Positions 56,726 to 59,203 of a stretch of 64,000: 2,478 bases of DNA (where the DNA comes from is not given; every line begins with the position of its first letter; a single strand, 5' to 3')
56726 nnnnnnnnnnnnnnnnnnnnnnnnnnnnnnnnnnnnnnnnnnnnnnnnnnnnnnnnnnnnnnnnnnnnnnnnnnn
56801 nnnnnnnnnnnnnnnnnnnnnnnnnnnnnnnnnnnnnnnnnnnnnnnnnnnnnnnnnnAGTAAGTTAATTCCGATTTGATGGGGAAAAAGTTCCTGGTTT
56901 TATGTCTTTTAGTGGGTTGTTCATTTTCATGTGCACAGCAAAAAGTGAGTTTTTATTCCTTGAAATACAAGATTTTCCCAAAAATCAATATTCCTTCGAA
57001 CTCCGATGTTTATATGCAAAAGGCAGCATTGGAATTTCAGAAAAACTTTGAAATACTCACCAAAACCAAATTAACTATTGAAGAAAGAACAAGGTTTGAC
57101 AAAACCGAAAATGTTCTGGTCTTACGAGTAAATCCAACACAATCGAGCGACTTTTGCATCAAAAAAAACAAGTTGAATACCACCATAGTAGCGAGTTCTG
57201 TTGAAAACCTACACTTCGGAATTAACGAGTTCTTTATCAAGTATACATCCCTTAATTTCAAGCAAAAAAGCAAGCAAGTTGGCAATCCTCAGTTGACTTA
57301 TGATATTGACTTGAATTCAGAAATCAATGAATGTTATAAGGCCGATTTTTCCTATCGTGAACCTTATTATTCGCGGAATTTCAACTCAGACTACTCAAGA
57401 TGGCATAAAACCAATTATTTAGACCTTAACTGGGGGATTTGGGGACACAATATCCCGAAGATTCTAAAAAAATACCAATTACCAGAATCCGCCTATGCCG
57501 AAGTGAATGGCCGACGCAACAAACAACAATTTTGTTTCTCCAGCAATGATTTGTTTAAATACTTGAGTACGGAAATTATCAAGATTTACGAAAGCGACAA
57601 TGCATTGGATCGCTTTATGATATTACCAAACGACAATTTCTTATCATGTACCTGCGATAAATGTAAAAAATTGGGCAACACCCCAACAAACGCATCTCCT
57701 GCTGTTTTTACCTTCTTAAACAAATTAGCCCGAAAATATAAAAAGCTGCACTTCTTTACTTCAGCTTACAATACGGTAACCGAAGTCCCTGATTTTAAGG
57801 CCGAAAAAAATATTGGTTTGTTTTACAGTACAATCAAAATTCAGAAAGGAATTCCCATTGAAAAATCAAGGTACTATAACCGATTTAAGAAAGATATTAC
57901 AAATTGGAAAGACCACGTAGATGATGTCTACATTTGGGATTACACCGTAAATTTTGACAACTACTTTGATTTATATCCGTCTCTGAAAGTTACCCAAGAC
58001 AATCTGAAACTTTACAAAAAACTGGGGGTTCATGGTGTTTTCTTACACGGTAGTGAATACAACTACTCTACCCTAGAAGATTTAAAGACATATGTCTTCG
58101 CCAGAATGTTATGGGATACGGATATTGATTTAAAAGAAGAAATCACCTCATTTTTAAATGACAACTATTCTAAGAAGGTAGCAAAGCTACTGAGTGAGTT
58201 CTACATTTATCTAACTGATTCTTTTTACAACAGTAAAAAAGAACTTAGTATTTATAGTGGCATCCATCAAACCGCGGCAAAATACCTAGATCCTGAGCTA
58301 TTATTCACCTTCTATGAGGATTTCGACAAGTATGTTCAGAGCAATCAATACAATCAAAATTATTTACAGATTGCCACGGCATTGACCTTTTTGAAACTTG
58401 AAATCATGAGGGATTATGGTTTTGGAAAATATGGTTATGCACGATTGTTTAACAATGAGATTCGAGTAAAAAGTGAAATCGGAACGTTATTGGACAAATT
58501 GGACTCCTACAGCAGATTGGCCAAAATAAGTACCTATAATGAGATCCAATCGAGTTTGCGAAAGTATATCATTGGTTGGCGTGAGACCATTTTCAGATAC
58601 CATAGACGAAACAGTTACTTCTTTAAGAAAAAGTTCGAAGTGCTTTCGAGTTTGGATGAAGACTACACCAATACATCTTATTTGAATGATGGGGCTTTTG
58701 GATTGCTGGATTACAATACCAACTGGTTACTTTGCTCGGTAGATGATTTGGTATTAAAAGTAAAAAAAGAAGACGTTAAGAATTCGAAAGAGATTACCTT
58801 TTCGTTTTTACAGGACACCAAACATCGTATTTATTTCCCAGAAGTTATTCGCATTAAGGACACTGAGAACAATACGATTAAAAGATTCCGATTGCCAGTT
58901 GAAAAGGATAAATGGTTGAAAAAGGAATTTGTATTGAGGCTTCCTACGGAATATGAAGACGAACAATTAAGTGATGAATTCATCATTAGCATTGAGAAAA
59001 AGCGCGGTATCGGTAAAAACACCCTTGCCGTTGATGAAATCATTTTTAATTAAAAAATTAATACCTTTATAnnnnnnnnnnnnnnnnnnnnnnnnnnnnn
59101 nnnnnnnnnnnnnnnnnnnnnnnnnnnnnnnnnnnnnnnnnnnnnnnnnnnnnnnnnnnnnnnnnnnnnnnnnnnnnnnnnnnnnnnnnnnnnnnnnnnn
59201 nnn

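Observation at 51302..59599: Five-gene synthase-dependent exopolysaccharide-like operon with atypical accessory genes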

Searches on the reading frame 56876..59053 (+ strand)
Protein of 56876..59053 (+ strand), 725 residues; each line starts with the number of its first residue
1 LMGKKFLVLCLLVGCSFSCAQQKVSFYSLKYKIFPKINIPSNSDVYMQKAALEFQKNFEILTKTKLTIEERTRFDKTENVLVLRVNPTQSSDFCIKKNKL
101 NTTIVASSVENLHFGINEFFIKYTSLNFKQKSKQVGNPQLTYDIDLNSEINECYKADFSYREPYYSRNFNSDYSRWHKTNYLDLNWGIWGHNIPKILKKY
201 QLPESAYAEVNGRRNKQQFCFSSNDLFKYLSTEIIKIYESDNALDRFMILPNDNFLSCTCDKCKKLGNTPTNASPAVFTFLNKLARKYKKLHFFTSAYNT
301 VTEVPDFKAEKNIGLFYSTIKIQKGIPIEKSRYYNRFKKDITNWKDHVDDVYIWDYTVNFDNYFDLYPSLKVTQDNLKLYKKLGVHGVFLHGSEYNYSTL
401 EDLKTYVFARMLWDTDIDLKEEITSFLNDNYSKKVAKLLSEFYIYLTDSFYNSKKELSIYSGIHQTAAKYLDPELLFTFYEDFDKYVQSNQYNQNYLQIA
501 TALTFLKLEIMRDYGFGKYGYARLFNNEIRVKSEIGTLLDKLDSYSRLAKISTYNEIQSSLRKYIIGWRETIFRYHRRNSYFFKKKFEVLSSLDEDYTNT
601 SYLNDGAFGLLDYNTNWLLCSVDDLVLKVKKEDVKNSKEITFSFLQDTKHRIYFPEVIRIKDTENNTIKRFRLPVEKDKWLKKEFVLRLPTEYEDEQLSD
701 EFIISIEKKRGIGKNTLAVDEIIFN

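Call 3: search_protein_families(library=pfam, proteins=[window:56876-59053:+], max_evalue=0.01)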
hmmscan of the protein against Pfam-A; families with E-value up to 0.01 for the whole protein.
window:56876-59053:+ (725 aa): 1 family
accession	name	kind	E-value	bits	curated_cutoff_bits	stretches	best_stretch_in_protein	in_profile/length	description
PF16126.11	DUF4838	-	2.3e-48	165.5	26.6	1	143-442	14-323/325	Domain of unknown function (DUF4838)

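Call 4: search_protein_families(library=ncbifam, proteins=[window:56876-59053:+], max_evalue=0.01)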
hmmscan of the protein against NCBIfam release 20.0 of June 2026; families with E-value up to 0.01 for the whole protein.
window:56876-59053:+ (725 aa): 0 families

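Call 10: search_solved_structures(query=window:56876-59053:+, max_evalue=1, show_alignments=2)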
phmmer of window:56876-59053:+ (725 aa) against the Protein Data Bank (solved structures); distinct sequences matched with E-value up to 1: 0.

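Call 19: find_homologous_proteins(query=window:56876-59053:+, max_evalue=0.00001)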
Query window:56876-59053:+ (725 aa): 151 proteins with E <= 0.00001 among 6726 candidates; the best 120 are listed.
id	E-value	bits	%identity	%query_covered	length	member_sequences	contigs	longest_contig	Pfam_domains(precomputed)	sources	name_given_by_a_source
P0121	0.0e+0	1640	100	100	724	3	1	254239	PF16126.12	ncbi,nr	ncbi:MAG: hypothetical protein CMB99_12000 [Flavobacteriaceae bacterium]|nr:hypothetical protein [Fl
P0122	0.0e+0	1189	72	100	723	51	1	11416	PF16126.12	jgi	-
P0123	1.6e-265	901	54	100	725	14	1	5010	PF16126.12,PF12971.13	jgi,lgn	jgi:hypothetical protein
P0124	3.0e-265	900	54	100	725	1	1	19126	PF16126.12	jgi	jgi:hypothetical protein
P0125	3.2e-265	900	56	99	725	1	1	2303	PF16126.12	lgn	-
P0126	2.7e-264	897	54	100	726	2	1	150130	PF16126.12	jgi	jgi:hypothetical protein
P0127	1.3e-262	892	54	100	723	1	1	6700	PF16126.12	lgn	-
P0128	2.2e-262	891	53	100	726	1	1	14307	PF16126.12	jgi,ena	jgi:hypothetical protein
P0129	2.4e-262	891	54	100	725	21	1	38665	PF16126.12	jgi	jgi:hypothetical protein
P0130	8.2e-261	886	55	100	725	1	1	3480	PF16126.12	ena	-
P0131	2.2e-260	884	55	98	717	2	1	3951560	PF16126.12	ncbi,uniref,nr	ncbi:DUF4838 domain-containing protein [Polaribacter sp. KT25b]|uniref:DUF4838 domain-containing pro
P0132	2.9e-259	881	54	100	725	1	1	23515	PF16126.12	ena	-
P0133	1.2e-258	879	54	100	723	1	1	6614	PF16126.12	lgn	-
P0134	2.9e-258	877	54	99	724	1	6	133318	PF16126.12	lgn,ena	-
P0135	5.3e-257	873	54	100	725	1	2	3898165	PF16126.12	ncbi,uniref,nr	ncbi:DUF4838 domain-containing protein [Polaribacter porphyrae]|uniref:DUF4838 domain-containing pro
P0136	5.7e-257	873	55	98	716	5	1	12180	PF16126.12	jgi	jgi:hypothetical protein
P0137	1.9e-256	871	54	99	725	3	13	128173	PF16126.12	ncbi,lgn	-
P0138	2.8e-256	871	54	100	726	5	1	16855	PF16126.12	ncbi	-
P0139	3.6e-256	870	54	100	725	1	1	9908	PF16126.12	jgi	jgi:hypothetical protein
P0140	8.0e-256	869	53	100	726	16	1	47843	PF16126.12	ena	-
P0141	3.3e-255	867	53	100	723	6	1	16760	PF16126.12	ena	-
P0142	9.3e-255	866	53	100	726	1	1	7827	PF16126.12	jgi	jgi:hypothetical protein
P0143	1.4e-254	865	53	100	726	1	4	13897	PF16126.12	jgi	jgi:hypothetical protein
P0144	1.4e-254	865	53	99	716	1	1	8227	PF16126.12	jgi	jgi:hypothetical protein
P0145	2.2e-254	864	53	100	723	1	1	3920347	PF16126.12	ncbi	-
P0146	2.4e-254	864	55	97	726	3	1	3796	PF16126.12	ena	-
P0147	2.6e-254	864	54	99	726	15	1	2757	PF16126.12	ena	-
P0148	2.7e-254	864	53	100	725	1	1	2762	PF16126.12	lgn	-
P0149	4.4e-254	863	53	100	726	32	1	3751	PF16126.12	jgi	-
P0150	5.3e-254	863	53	100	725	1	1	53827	PF16126.12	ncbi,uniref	ncbi:MAG: DUF4838 domain-containing protein [Polaribacter sp.]|uniref:DUF4838 domain-containing prot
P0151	7.4e-254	863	53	100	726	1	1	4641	PF16126.12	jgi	jgi:hypothetical protein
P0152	1.1e-253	862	53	100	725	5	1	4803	PF16126.12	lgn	-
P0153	3.6e-253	860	53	100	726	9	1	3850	PF16126.12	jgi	jgi:hypothetical protein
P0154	7.4e-253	859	54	98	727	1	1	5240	PF16126.12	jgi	jgi:hypothetical protein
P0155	4.6e-252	857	54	96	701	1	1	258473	PF16126.12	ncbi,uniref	ncbi:DUF4838 domain-containing protein [Polaribacter sp.]|uniref:DUF4838 domain-containing protein n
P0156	9.1e-252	856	52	100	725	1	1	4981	PF16126.12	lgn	-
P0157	1.2e-251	855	53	100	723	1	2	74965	PF16126.12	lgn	-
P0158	2.3e-251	854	52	100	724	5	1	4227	PF16126.12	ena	-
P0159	5.0e-251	853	53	100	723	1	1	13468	PF16126.12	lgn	-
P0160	1.2e-250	852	54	100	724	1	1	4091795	PF16126.12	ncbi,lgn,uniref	ncbi:DUF4838 domain-containing protein [Polaribacter sp. R77954]|uniref:DUF4838 domain-containing pr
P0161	1.8e-250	852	53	100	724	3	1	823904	PF16126.12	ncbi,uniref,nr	uniref:DUF4838 domain-containing protein n=1 Tax=uncultured Polaribacter sp. TaxID=174711 RepID=UPI0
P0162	1.9e-250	851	53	100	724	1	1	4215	PF16126.12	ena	-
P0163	2.6e-250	851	53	100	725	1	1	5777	PF16126.12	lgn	-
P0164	3.2e-250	851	54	100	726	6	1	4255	PF16126.12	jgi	jgi:hypothetical protein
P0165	4.0e-250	850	52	100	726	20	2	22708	PF16126.12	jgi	jgi:hypothetical protein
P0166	7.6e-250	849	54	98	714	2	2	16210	PF16126.12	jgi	jgi:hypothetical protein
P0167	8.0e-250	849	54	100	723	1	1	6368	PF16126.12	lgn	-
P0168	9.0e-250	849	54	100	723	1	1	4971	PF16126.12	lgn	-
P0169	2.8e-249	848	52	100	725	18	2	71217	PF16126.12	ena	-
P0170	3.5e-249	847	54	97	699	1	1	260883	PF16126.12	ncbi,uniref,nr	ncbi:DUF4838 domain-containing protein [Polaribacter vadi]|uniref:DUF4838 domain-containing protein 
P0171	3.7e-249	847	54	97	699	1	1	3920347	PF16126.12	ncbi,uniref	ncbi:DUF4838 domain-containing protein [Polaribacter sp. Asnod6-C07]|uniref:DUF4838 domain-containin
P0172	4.5e-249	847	53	100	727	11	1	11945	PF16126.12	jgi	jgi:hypothetical protein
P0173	5.7e-249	847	53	100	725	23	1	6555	PF16126.12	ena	-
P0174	7.1e-249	846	53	100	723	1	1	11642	PF16126.12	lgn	-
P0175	9.4e-249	846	54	100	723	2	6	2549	PF16126.12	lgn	-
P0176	1.6e-248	845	53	100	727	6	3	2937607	PF16126.12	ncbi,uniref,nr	ncbi:DUF4838 domain-containing protein [Polaribacter gangjinensis]|uniref:DUF4838 domain-containing 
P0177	2.4e-248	844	52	100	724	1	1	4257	PF16126.12,PF12971.13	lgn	-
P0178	4.7e-248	844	54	98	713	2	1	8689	PF16126.12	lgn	-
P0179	7.9e-248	843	55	96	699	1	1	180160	PF16126.12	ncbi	ncbi:DUF4838 domain-containing protein [Polaribacter sp. M15]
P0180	8.2e-248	843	53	100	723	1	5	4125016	PF16126.12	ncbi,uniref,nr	ncbi:hypothetical protein BW723_11145 [Polaribacter reichenbachii]|uniref:DUF4838 domain-containing 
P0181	8.7e-248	843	53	100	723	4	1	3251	PF16126.12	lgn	-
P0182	4.2e-247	840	52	100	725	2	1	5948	PF16126.12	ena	-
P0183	4.5e-247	840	52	100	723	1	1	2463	PF16126.12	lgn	-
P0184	5.4e-247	840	52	100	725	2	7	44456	PF16126.12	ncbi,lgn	ncbi:MAG: DUF4838 domain-containing protein [Polaribacter sp.]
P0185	7.5e-247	840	53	100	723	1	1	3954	PF16126.12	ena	-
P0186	8.8e-247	839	53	100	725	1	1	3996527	PF16126.12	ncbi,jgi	-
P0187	1.1e-246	839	52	100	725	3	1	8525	PF16126.12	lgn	-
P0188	1.2e-246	839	53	100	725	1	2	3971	PF16126.12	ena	-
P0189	2.4e-246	838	52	100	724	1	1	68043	PF16126.12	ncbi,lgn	-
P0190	3.2e-246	837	51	100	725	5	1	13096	PF16126.12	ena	-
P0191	1.1e-245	836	52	98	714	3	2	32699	PF16126.12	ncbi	-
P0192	1.4e-245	835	52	100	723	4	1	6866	PF16126.12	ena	-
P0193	3.0e-245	834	53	100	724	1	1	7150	PF16126.12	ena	-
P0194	3.9e-245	834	53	98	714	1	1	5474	PF16126.12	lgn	-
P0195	4.5e-245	834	52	100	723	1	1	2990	PF16126.12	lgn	-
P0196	5.4e-245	833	52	100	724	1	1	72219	PF16126.12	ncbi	-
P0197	6.7e-245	833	52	100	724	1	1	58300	PF16126.12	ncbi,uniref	ncbi:DUF4838 domain-containing protein [Polaribacter sp.]|uniref:DUF4838 domain-containing protein n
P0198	6.7e-245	833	53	96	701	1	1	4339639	PF16126.12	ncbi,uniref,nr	ncbi:DUF4838 domain-containing protein [Polaribacter litorisediminis]|uniref:DUF4838 domain-containi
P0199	8.0e-245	833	53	100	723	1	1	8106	PF16126.12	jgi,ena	jgi:hypothetical protein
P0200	1.0e-244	832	51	100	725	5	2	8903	PF16126.12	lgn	-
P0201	1.7e-244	832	53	98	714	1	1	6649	PF16126.12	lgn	-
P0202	2.3e-244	831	52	100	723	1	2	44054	PF16126.12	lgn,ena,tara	tara:strand:- start:7381 stop:9552 length:2172 start_codon:yes stop_codon:yes gene_type:complete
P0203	5.8e-244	830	52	100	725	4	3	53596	PF16126.12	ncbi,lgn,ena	-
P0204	7.0e-244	830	52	100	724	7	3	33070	PF16126.12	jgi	-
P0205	1.1e-243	829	51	100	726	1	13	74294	PF16126.12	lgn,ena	-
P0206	2.4e-243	828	52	100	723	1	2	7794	PF16126.12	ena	-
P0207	2.7e-243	828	52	98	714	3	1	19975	PF16126.12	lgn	-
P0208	4.1e-243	827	52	100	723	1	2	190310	PF16126.12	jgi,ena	jgi:hypothetical protein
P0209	2.1e-242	825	52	100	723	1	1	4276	PF16126.12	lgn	-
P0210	2.5e-242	825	52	100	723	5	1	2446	PF16126.12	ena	-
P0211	4.1e-242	824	52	98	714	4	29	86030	PF16126.12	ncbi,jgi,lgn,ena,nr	ncbi:MAG: hypothetical protein AUK46_06360 [Flavobacteriaceae bacterium CG2_30_31_66]|nr:MAG: hypoth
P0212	4.7e-242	824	53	97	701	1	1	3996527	PF16126.12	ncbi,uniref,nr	ncbi:DUF4838 domain-containing protein [Polaribacter sp. Hel_I_88]|uniref:DUF4838 domain-containing 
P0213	5.0e-242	824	52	99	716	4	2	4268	PF16126.12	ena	-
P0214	2.3e-241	821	52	100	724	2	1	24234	PF16126.12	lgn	-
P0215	2.9e-241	821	51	100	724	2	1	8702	PF16126.12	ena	-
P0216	3.8e-241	821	53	98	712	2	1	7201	PF16126.12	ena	-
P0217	5.2e-241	820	53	97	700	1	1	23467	PF16126.12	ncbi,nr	ncbi:MAG: DUF4838 domain-containing protein [Polaribacter sp.]|nr:DUF4838 domain-containing protein 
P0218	1.1e-239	816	51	100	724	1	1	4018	PF16126.12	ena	-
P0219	1.9e-238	812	49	100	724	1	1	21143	PF16126.12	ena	-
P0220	2.0e-238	812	50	100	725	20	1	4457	PF16126.12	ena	-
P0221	1.5e-236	806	52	97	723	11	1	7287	PF16126.12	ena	-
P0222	1.1e-231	789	54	91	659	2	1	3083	PF16126.12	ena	-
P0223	6.2e-231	787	50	100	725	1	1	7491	PF16126.12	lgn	-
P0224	1.4e-228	779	50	98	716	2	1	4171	PF16126.12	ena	-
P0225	2.3e-223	762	57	80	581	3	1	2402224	PF16126.12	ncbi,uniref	ncbi:DUF4838 domain-containing protein [Polaribacter glomeratus]|uniref:DUF4838 domain-containing pr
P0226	8.4e-219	747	49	97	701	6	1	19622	PF16126.12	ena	-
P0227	1.1e-214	733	47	98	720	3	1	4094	PF16126.12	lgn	-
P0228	9.2e-211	720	46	99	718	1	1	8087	PF16126.12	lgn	-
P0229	3.6e-210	718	46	99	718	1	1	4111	PF16126.12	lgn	-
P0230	2.5e-203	696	55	78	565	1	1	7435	PF16126.12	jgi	-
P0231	1.3e-199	683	57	74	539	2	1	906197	PF16126.12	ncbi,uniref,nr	ncbi:DUF4838 domain-containing protein [Polaribacter sp. MSW5]|uniref:DUF4838 domain-containing prot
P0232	2.9e-187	643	57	69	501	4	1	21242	PF16126.12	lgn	-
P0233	1.0e-177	611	53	71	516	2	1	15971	PF16126.12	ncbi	ncbi:MAG: hypothetical protein ACJA1B_000996, partial [Polaribacter sp.]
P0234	2.9e-177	610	57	66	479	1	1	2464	PF16126.12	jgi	jgi:hypothetical protein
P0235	1.4e-126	442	42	79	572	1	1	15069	PF16126.12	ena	-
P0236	6.9e-126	440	36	99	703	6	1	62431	PF16126.12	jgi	jgi:hypothetical protein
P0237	1.2e-125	439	36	99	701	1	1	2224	PF16126.12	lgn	-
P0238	2.7e-125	438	54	52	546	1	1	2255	PF16126.12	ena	-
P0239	2.8e-124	434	36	100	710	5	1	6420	PF16126.12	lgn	-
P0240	1.5e-122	429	40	79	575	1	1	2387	PF16126.12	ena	-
